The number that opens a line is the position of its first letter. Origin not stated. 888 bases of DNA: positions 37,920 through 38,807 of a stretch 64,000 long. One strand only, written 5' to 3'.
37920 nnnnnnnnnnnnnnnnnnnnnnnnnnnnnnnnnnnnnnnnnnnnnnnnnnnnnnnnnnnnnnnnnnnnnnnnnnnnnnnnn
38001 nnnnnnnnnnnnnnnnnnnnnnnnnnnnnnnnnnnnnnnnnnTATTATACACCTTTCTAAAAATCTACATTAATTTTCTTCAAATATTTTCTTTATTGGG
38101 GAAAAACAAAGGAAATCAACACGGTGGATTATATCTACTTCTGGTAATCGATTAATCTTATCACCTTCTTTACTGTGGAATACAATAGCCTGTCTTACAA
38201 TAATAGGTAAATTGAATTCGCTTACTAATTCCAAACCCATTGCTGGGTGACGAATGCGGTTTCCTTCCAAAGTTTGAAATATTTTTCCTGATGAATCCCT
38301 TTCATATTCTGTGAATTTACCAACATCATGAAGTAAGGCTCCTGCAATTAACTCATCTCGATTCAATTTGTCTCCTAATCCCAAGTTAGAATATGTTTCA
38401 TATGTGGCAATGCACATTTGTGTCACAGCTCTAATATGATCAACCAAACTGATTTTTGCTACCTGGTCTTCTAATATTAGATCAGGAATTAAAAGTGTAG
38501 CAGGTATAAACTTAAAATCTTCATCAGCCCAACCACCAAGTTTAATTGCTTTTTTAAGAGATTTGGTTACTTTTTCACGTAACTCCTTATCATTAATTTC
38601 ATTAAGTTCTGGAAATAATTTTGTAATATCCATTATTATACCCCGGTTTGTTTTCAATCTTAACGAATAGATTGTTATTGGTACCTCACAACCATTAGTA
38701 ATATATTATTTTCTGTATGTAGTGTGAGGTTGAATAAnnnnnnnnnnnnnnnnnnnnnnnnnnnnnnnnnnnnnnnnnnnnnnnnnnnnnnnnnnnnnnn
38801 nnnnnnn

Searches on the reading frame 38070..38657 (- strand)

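Call 61: search_protein_families(library=pfam, proteins=[window:38070-38657:-], max_evalue=0.01)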
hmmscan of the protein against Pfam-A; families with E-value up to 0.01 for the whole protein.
window:38070-38657:- (195 aa): 1 family
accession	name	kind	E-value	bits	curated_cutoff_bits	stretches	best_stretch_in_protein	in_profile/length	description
PF01966.28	HD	-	5e-09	36.9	22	1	76-180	6-110/116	HD domain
